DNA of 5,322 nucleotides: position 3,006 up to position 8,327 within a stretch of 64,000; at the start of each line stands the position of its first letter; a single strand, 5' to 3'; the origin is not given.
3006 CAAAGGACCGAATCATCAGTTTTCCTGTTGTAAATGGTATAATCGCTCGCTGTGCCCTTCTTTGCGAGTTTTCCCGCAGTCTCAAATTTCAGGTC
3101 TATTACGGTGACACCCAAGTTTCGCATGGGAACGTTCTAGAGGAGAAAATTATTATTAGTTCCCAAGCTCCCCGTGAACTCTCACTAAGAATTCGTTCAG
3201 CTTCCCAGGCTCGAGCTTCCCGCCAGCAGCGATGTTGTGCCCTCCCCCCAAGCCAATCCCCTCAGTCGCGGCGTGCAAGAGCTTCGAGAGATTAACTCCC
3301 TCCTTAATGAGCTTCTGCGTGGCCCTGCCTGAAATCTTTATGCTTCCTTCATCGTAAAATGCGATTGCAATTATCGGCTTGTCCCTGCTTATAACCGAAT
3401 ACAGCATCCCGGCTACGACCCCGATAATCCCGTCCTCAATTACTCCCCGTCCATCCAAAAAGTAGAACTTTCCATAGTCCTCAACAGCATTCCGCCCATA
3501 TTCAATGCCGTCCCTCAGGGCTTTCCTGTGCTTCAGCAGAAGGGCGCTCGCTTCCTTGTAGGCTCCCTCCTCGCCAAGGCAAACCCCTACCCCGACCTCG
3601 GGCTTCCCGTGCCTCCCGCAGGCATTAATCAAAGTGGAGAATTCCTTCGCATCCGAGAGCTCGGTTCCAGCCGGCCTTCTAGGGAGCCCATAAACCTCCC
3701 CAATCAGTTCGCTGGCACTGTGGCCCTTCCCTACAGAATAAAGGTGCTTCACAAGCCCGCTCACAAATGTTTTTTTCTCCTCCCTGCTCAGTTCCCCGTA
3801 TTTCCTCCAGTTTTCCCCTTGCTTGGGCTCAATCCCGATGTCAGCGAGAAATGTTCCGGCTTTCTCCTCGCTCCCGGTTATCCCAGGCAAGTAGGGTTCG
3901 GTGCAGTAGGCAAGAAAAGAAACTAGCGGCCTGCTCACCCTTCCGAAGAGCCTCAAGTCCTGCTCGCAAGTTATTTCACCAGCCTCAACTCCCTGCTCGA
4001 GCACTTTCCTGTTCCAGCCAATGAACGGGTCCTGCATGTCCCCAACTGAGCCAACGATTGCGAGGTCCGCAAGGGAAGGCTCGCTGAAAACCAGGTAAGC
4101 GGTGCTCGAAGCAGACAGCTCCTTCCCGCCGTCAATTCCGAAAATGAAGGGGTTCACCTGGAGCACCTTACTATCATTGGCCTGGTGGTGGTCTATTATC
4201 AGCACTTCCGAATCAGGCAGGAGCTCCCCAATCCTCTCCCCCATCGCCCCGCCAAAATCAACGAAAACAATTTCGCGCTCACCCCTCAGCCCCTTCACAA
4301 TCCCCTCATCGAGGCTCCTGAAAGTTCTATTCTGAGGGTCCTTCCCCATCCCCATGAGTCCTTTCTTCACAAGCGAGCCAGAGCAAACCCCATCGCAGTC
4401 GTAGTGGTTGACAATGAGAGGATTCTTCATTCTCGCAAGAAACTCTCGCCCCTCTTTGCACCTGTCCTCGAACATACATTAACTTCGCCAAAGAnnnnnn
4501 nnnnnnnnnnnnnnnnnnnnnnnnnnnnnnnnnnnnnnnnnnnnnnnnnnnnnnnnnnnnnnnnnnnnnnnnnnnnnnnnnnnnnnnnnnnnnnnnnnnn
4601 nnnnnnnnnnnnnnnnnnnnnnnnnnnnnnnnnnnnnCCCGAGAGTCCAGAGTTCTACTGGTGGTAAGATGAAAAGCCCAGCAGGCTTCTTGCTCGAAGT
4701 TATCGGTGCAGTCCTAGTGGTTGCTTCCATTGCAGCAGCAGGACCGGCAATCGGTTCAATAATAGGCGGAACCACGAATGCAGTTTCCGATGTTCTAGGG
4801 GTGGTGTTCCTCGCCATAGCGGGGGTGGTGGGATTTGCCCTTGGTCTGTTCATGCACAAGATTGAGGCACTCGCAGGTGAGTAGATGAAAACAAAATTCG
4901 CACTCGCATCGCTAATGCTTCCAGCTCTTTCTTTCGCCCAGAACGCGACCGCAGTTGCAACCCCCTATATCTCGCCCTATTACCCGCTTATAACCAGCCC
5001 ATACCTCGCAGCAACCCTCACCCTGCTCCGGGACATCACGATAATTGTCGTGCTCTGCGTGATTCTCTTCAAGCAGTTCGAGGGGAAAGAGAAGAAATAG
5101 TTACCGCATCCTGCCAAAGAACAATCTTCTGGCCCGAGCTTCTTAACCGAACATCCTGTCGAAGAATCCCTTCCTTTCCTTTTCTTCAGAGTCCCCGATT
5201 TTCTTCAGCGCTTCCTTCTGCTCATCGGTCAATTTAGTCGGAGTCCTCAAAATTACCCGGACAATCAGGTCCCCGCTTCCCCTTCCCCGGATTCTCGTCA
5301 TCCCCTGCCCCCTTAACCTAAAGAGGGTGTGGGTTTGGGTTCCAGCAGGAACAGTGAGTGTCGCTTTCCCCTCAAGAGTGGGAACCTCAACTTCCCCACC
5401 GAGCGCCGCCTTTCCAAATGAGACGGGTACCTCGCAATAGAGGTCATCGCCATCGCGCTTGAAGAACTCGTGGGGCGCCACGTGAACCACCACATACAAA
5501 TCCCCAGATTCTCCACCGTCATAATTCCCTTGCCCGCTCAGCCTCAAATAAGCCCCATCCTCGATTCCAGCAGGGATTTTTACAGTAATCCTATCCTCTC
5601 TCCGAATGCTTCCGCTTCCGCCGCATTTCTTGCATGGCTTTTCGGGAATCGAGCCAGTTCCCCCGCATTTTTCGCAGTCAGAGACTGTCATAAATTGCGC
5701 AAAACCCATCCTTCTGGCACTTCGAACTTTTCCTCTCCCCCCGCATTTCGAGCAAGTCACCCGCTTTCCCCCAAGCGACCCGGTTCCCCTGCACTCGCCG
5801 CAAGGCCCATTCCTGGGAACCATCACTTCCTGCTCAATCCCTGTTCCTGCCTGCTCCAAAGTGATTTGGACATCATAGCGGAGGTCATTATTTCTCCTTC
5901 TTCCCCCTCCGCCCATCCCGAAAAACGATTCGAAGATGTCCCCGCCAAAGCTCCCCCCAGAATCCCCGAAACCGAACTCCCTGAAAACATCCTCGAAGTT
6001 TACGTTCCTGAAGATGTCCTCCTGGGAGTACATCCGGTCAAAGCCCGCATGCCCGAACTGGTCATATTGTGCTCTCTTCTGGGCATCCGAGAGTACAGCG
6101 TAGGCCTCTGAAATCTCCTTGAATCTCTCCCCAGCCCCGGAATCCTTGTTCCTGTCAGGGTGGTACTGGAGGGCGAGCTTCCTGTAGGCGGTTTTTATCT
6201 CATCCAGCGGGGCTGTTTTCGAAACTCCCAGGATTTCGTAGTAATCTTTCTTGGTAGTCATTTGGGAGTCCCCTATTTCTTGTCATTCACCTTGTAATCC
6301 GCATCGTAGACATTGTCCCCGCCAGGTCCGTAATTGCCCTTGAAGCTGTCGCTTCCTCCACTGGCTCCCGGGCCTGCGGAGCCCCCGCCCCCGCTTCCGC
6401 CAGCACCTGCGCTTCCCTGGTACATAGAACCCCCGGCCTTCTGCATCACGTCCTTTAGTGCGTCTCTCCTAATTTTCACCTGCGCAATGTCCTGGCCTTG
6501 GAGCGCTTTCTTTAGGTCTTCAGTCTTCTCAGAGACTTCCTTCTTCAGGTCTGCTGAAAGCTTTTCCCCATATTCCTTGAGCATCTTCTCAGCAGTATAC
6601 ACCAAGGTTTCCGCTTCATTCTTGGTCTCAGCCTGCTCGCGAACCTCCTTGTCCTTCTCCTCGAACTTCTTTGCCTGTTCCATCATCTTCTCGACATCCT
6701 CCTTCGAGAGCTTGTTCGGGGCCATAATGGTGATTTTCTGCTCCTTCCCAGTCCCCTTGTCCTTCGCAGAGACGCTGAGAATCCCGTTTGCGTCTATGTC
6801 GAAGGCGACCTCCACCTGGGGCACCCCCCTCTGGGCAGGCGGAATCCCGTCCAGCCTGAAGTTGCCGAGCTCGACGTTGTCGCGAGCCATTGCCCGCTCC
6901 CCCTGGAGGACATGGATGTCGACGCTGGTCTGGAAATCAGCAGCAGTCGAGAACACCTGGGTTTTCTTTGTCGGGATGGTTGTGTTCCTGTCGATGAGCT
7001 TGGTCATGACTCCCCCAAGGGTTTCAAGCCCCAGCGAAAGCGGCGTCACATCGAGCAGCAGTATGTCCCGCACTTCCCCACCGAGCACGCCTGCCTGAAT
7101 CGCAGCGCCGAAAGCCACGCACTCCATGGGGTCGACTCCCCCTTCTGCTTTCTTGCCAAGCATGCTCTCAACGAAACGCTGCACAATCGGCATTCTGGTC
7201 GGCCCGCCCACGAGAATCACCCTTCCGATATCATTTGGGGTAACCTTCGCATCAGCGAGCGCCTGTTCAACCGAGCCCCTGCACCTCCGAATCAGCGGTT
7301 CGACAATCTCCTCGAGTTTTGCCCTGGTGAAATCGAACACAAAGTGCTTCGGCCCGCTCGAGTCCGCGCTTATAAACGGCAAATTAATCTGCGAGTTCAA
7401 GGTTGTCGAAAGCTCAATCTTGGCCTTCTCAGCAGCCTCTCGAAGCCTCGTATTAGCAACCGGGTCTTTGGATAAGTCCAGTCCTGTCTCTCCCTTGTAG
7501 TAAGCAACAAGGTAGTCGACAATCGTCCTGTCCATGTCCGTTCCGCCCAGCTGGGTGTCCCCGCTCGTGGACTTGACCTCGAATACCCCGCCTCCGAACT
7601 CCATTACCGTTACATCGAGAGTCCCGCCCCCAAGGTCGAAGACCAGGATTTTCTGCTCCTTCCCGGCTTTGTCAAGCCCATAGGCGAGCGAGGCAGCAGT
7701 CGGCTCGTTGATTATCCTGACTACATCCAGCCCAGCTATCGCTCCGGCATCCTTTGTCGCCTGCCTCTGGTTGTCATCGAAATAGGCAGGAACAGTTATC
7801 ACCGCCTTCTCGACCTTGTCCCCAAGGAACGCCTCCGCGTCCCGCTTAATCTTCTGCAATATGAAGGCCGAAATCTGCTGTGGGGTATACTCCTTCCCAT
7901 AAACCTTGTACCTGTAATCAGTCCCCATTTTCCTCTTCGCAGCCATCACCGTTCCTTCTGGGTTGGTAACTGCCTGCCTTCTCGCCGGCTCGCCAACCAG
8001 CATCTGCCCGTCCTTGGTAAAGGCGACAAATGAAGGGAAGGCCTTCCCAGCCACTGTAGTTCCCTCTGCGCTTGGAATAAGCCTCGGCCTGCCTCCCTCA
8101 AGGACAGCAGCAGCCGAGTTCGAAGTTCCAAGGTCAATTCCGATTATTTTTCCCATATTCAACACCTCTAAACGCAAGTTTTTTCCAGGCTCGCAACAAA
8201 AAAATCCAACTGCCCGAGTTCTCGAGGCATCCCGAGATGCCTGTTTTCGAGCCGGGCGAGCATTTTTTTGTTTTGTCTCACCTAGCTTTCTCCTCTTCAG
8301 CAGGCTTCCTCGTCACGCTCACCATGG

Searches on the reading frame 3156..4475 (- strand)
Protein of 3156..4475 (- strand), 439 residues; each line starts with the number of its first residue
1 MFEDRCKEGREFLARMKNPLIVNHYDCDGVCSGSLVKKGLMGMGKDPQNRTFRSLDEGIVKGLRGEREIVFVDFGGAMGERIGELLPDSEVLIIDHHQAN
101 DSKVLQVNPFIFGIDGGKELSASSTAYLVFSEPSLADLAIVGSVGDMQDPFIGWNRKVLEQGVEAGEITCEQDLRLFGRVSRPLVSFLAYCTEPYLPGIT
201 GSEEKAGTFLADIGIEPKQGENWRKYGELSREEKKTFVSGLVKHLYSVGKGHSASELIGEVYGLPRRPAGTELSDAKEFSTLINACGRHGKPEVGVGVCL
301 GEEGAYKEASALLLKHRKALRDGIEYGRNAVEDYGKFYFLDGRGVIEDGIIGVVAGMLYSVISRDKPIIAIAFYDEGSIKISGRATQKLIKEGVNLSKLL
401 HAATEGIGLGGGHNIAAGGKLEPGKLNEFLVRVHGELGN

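Call 64: search_protein_families(library=pfam, proteins=[window:3156-4475:-], max_evalue=0.001)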
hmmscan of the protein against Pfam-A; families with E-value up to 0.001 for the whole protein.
window:3156-4475:- (439 aa): 3 families
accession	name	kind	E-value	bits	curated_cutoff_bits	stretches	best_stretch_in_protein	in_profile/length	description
PF21763.2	DHH_CID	-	5.3e-22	78.5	27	1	176-250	1-75/84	DHH-CID domain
PF02272.25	DHHA1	-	4.4e-10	40.4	25.9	1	346-434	13-97/102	DHHA1 domain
PF01368.27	DHH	-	1.6e-07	32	28.1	1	20-130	3-99/125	DHH family, N-terminal domain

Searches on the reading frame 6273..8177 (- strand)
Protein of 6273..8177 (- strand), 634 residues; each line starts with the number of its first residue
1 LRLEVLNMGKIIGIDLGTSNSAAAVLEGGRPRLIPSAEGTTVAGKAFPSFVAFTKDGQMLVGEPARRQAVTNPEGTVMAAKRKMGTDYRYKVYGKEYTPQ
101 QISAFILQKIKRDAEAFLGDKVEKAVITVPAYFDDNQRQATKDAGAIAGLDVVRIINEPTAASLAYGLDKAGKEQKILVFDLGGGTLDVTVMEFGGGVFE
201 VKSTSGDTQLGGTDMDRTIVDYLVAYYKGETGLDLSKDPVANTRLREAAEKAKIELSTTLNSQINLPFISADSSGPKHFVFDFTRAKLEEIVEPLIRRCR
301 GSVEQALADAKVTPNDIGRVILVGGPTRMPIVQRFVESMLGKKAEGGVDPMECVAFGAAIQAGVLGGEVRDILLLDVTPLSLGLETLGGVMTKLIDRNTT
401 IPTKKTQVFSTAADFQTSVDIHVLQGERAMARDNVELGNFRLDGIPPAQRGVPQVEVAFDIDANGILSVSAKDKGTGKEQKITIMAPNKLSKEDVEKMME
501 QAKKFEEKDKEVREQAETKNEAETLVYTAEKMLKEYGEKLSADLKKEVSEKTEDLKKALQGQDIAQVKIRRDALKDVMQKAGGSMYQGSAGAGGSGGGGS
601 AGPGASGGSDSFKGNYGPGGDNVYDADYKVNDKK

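Call 64: search_protein_families(library=pfam, proteins=[window:6273-8177:-], max_evalue=0.001)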
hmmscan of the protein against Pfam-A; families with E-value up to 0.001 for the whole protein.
window:6273-8177:- (634 aa): 2 families
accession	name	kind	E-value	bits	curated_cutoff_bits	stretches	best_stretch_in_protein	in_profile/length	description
PF00012.26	HSP70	-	1.1e-225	750.9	20.6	1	11-587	1-599/599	Hsp70 protein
PF06723.19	MreB_Mbl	-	8e-15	54.9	27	1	48-360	27-317/327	MreB/Mbl protein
